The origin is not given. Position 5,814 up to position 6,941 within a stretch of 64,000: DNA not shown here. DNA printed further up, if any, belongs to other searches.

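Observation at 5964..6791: PhzF-family isomerase gene inserted between carA and carB with start/stop overlaps on both sides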

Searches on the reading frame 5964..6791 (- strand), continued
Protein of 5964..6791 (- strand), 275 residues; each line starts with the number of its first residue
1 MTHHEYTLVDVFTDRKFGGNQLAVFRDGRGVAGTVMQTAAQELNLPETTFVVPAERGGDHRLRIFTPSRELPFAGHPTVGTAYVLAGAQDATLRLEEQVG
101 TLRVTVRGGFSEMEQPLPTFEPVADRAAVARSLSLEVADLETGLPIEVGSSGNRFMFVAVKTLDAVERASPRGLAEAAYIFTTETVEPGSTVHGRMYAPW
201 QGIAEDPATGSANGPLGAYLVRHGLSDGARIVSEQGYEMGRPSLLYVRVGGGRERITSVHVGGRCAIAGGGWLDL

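Call 22: find_related_loci(query=A2, collection=genome_contigs, flank=5000)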
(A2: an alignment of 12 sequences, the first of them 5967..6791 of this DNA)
Query A2 (275 aa) in genome_contigs; peptide patterns used: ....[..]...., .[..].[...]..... (x = any residue, [..] = any of these).
600 stretches matched a pattern (row limit reached: there are more); 600 encode a relative of the query (tblastn E <= 1e-3); the best 80 are kept; 80 distinct loci.
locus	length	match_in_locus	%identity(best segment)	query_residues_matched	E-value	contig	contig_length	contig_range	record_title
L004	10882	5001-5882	50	6-273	2e-77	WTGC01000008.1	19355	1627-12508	MAG: Chloroflexi bacterium isolate CO36386bin_32 NODE_1306_length_19355_cov_47.579793, whole genome shotgun sequence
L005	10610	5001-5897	49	6-275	2e-76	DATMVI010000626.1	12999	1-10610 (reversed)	MAG TPA_asm: Pyrinomonadaceae bacterium isolate SMAG_U13064 k141_498904, whole genome shotgun sequence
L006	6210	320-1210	48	5-275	2e-75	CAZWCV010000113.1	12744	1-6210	MAG TPA_asm: uncultured Anaerolineaceae bacterium isolate SRP109090_co1_144 genome assembly, contig: NODE_7390_length_12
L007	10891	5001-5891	49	6-275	1e-73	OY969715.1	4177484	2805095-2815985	MAG: uncultured Verrucomicrobiae bacterium isolate MFD01916.bin.1.1 genome assembly, chromosome: 1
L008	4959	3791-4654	44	6-271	3e-70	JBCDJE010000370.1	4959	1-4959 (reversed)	MAG: Bacteroidota bacterium isolate P01_H01_bin.28 k141_623_length_4959_cov_7.0000, whole genome shotgun sequence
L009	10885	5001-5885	48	5-273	5e-70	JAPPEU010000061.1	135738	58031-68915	MAG: Chloroflexota bacterium isolate RHO1_bin_14 NODE_263_length_135738_cov_13.449894, whole genome shotgun sequence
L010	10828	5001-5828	49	1-249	3e-69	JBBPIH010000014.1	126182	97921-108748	MAG: Acidobacteriota bacterium isolate BPF2-12-14_bin_2 NODE_14_length_126182_cov_27.548320, whole genome shotgun sequen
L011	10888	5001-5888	44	6-275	9e-67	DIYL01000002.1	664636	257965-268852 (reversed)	MAG TPA_asm: Anaerolineales bacterium UBA6055 UBA6055_contig_44, whole genome shotgun sequence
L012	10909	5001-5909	44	1-273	3e-65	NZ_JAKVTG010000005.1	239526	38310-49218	Planococcus halocryophilus strain HM12 5, whole genome shotgun sequence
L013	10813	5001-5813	46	6-249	6e-63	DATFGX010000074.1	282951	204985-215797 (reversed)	MAG TPA_asm: Blastocatellia bacterium isolate SMAG_U8674 k141_1854073, whole genome shotgun sequence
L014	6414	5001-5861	44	5-273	2e-62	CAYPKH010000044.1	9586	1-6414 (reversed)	MAG TPA_asm: uncultured Nitrospina sp. isolate binchicken_co61_41 genome assembly, contig: NODE_1264_length_9586_cov_10.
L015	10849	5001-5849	47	3-263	1e-60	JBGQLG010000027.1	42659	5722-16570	MAG: Candidatus Methylomirabilia bacterium isolate OBJ2_061818_050_43 k141_3929921_length_42659_cov_26.6141, whole genom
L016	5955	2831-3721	41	1-275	3e-60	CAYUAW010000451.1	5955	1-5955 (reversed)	MAG TPA_asm: uncultured Polyangiaceae bacterium isolate binchicken_co50_283 genome assembly, contig: NODE_19193_length_5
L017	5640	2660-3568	46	1-271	2e-59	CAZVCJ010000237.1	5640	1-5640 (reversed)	MAG TPA_asm: uncultured Anaerolineae bacterium isolate SRP178699_co1_610 genome assembly, contig: NODE_21170_length_5640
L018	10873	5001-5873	43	6-273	6e-59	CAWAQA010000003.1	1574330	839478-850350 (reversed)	MAG: uncultured Acidobacteriota bacterium isolate MFD02840.bin.2.39 genome assembly, contig: contig_27270, whole genome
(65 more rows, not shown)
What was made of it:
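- Tried and rejected: GTDB genome scan with a PhzF alignment (call 22).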

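Call 24: list_cluster_members(proteins=[P0121, P0122, P0123, P0125, P0126, P0127, P0128])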
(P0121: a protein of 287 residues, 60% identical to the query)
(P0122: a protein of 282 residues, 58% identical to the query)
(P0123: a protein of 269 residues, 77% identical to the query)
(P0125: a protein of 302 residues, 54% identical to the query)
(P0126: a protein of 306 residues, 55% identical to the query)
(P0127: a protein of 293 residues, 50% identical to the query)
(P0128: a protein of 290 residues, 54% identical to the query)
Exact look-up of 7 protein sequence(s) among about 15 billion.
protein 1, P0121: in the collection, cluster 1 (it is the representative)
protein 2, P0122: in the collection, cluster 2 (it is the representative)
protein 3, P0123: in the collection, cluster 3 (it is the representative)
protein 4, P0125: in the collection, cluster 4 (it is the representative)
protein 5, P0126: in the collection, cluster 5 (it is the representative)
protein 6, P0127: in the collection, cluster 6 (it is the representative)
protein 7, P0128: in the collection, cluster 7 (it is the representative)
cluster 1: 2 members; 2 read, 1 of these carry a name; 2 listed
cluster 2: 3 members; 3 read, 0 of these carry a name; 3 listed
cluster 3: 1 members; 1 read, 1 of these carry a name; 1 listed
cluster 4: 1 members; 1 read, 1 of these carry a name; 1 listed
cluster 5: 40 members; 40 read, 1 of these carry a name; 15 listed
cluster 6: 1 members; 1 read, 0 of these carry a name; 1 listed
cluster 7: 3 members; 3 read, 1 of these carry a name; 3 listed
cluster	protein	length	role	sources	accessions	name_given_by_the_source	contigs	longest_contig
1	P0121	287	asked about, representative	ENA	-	-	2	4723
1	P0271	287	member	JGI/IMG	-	trans-2,3-dihydro-3-hydroxyanthranilate isomerase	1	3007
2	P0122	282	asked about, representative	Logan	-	-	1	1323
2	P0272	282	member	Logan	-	-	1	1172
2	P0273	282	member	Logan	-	-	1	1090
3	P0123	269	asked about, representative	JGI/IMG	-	trans-2,3-dihydro-3-hydroxyanthranilate isomerase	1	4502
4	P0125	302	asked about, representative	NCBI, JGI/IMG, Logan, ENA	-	trans-2,3-dihydro-3-hydroxyanthranilate isomerase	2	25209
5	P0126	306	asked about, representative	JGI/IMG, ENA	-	-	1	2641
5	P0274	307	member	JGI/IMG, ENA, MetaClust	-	\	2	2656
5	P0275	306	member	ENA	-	-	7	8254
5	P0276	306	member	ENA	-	-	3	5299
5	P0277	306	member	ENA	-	-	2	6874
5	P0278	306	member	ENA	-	-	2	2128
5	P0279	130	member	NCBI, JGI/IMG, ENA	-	-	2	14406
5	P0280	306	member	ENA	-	-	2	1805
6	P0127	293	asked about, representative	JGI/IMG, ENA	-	-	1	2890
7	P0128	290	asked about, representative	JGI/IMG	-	-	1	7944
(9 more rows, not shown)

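Call 25: find_encoding_contigs(protein=P0121, flank=5000, max_places=3)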
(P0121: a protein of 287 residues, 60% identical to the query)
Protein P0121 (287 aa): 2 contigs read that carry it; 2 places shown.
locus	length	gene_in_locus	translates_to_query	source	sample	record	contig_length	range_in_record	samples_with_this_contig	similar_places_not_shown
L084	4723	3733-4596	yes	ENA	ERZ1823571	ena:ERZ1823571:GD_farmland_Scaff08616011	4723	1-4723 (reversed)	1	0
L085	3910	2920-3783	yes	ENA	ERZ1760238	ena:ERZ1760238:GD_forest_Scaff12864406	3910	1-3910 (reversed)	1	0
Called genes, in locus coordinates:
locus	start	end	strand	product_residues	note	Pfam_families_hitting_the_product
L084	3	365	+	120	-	?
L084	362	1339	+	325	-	PF02729:OTCace_N, PF00185:OTCace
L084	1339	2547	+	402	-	PF01979:Amidohydro_1, PF12890:DHOase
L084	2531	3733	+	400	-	PF00988:CPSase_sm_chain, PF00117:GATase, PF07722:Peptidase_C26 (faint)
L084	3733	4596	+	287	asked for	PF02567:PhzC-PhzF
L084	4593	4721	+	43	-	?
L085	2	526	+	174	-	?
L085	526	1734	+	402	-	PF01979:Amidohydro_1, PF12890:DHOase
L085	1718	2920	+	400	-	PF00988:CPSase_sm_chain, PF00117:GATase, PF07722:Peptidase_C26 (faint)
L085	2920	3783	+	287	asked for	PF02567:PhzC-PhzF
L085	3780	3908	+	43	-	?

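Call 26: find_encoding_contigs(protein=P0125, flank=5000, max_places=2)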
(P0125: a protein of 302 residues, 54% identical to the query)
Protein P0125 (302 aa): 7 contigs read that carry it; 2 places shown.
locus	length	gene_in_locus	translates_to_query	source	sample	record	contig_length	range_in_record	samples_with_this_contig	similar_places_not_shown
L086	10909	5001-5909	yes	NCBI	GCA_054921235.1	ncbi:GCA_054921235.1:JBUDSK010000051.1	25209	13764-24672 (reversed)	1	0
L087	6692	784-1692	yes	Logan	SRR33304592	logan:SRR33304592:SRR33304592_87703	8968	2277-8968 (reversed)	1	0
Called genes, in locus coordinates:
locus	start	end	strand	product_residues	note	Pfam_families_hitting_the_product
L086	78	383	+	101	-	-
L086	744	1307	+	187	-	PF02353:CMAS (weak), PF01209:Ubie_methyltran, PF01269:Fibrillarin (weak), PF13489:Methyltransf_23, PF13847:Methyltransf_31, PF08241:Methyltransf_11, PF08242:Methyltransf_12, PF13649:Methyltransf_25, +1 more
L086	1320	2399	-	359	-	PF04055:Radical_SAM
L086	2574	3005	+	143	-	-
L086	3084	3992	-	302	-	PF04204:HTS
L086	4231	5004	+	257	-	PF13847:Methyltransf_31 (weak), PF08241:Methyltransf_11, PF13649:Methyltransf_25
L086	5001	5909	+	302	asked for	PF02567:PhzC-PhzF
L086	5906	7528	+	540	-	-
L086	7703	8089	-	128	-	PF09345:SiaC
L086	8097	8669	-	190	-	PF19788:DUF6272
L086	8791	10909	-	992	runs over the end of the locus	PF13185:GAF_2, PF13492:GAF_3, PF00989:PAS (weak), PF08447:PAS_3 (weak), PF13426:PAS_9, PF07228:SpoIIE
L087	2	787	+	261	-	?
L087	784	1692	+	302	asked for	PF02567:PhzC-PhzF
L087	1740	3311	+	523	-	-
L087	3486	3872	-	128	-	PF09345:SiaC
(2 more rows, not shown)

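Call 27: find_encoding_contigs(protein=P0128, flank=5000, max_places=2)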
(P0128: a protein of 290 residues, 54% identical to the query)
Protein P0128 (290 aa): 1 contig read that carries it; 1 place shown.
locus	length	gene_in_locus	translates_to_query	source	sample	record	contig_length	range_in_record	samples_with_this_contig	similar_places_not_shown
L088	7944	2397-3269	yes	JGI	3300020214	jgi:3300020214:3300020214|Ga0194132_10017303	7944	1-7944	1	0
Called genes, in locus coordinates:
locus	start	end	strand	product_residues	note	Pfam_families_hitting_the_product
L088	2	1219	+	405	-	PF01979:Amidohydro_1, PF12890:DHOase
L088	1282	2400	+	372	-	PF00988:CPSase_sm_chain, PF00117:GATase, PF07722:Peptidase_C26 (faint)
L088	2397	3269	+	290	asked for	PF02567:PhzC-PhzF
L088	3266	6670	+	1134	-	PF25596:CPSase_L_D1, PF02786:CPSase_L_D2, PF02787:CPSase_L_D3, PF25596:CPSase_L_D1, PF02786:CPSase_L_D2, PF07478:Dala_Dala_lig_C, PF15632:ATPgrasp_Ter, PF02142:MGS, +4 more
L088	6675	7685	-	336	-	PF01180:DHO_dh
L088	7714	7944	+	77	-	?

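Call 28: find_encoding_contigs(protein=P0122, flank=5000, max_places=2)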
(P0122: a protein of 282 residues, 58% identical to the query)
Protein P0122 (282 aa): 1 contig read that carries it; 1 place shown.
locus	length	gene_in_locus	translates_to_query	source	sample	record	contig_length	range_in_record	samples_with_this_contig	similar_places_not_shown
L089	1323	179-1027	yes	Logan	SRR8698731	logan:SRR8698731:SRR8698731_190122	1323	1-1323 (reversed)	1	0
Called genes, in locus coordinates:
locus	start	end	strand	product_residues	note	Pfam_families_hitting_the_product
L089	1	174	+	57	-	?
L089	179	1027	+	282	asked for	PF02567:PhzC-PhzF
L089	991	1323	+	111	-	?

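Call 46: find_encoding_contigs(protein=P0141, flank=4000, max_places=2)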
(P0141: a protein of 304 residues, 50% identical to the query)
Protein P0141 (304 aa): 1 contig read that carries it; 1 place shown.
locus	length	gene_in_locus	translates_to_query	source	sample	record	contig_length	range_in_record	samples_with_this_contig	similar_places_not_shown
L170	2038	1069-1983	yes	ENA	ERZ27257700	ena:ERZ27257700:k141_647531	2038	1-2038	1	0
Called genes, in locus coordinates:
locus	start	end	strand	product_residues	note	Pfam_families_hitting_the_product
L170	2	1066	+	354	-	?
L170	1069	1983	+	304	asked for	PF02567:PhzC-PhzF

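Call 54: search_protein_families(library=padloc, proteins=[window:5967-6791:-], max_evalue=0.01)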
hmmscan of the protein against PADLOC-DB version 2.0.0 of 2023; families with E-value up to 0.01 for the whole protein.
window:5967-6791:- (275 aa): 0 families

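Call 63: predict_structure(alignment_id=A4)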
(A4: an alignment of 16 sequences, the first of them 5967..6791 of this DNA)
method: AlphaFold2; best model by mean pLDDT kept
length: 275 residues; sequences in the alignment: 16
mean_pLDDT: 82.1   pTM: 0.84
mean pLDDT of the five models: 82.1, 58.2, 55.8, 52.2, 46.0
residues with pLDDT >= 90: 97; 70-90: 129; 50-70: 43; < 50: 6
segments of 3 or more residues with pLDDT < 50: 202-207
pLDDT, mean of each block of 10 residues (from residue 1): 81 65 80 77 75 69 65 73 90 79 88 89 94 95 92 86 91 84 88 81 52 89 95 74 83 93 87 80
secondary structure, 60 per line:
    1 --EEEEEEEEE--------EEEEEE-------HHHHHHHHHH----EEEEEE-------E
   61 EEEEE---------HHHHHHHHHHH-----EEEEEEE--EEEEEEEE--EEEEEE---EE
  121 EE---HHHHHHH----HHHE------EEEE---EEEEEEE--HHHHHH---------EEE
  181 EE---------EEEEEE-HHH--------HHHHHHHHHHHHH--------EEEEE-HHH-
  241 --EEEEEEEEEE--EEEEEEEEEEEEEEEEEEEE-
elements in order: E3-11 E20-25 H33-42 E47-52 E60-65 H75-85 E91-97 E100-107 E110-115 E119-122 H126-132 E147-150 E154-160 H163-168 E178-182 E192-197 H210-222 E231-235 E243-252 E255-274
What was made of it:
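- On PhzF/YddE family (Pfam PF02567, TIGR00654): AF2 pLDDT 82, pTM 0.84 (call 63).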

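Call 66: fold_search(model_id=the predicted structure, library=pdb)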
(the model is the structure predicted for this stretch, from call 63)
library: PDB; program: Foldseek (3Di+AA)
matches with E <= 10: 415; with E <= 0.001: 88
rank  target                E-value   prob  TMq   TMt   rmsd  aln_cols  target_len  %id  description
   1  1xub                  1.0e-23  1.00  0.85  0.84   2.9       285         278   36  Structure and function of the phenazine biosynthetic protein PhzF from Pseudomonas fluorescens (released 2004-11-09)
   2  3edn_A                1.3e-23  1.00  0.86  0.80   3.2       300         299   29  Crystal structure of the Bacillus anthracis phenazine biosynthesis protein, PhzF family (released 2008-10-07)
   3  5iwe                  1.5e-23  1.00  0.86  0.85   2.9       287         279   36  E45Q mutant of phenazine biosynthesis protein PhzF in complex with (5R,6R)-6-azaniumyl-5-ethoxycyclohexa-1,3-diene-1-car (released 2017-03-29)
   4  1u1w_B                1.7e-23  1.00  0.84  0.83   3.1       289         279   36  Structure and function of phenazine-biosynthesis protein PhzF from Pseudomonas fluorescens 2-79 (released 2004-11-02)
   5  9f96                  2.1e-23  1.00  0.85  0.82   3.0       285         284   36  Complex of phenazine biosynthesis enzyme PhzF with 2-amino-3-ethoxybenzoic acid (released 2024-10-09)
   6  1t6k                  3.7e-23  1.00  0.85  0.85   2.8       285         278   36  Crystal structure of phzF from Pseudomonas fluorescens 2-79 (released 2004-10-19)
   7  1qy9_D                6.2e-23  1.00  0.86  0.80   2.9       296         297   31  Crystal structure of E. coli Se-MET protein YDDE (released 2004-06-08)
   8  1qya_B                1.4e-22  1.00  0.85  0.77   3.2       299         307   31  CRYSTAL STRUCTURE OF E. COLI PROTEIN YDDE (released 2004-06-08)
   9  1qy9_A                2.2e-22  1.00  0.85  0.79   2.9       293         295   32  Crystal structure of E. coli Se-MET protein YDDE (released 2004-06-08)
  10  1qy9_C                2.2e-22  1.00  0.85  0.79   2.9       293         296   31  Crystal structure of E. coli Se-MET protein YDDE (released 2004-06-08)
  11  1qya_A                3.2e-21  1.00  0.84  0.80   3.0       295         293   31  CRYSTAL STRUCTURE OF E. COLI PROTEIN YDDE (released 2004-06-08)
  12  1ym5                  5.0e-20  1.00  0.81  0.76   3.6       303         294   24  Crystal structure of YHI9, the yeast member of the phenazine biosynthesis PhzF enzyme superfamily. (released 2005-08-02)
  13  1u0k_A                5.9e-20  1.00  0.84  0.81   3.2       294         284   32  The structure of a Predicted Epimerase PA4716 from Pseudomonas aeruginosa (released 2004-09-14)
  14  1sdj                  7.4e-20  1.00  0.86  0.77   2.9       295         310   32  X-RAY STRUCTURE OF YDDE_ECOLI NORTHEAST STRUCTURAL GENOMICS CONSORTIUM TARGET ET25. (released 2004-02-24)
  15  1u0k_B                7.4e-19  1.00  0.83  0.81   3.2       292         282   32  The structure of a Predicted Epimerase PA4716 from Pseudomonas aeruginosa (released 2004-09-14)
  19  7vdy_B                2.3e-11  1.00  0.67  0.66   6.5       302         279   18  Crystal structure of O-ureidoserine racemase (released 2021-12-15)
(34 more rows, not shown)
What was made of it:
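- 5964..6791 (-): phzF-like gene, 275 aa, sequence type F1. A PhzF/YddE-family, DapF-fold, cofactor-independent isomerase. AF2 model pLDDT 82; Foldseek TM 0.85 to PhzF 1xub/5iwe (calls 63, 66).
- On PhzF/YddE family (Pfam PF02567, TIGR00654): Foldseek top hits are PhzF, YddE and PA4716 at TM 0.84-0.86; DapF and proline racemase at TM about 0.65 (call 66).
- DapF-fold enzymes can act on ureido amino acids: O-ureidoserine racemase 7vdy appears among the distant fold matches (call 66). Fold relatives are racemases and epimerases (call 66). The AF2 model is confident and PhzF-like (calls 63, 66).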
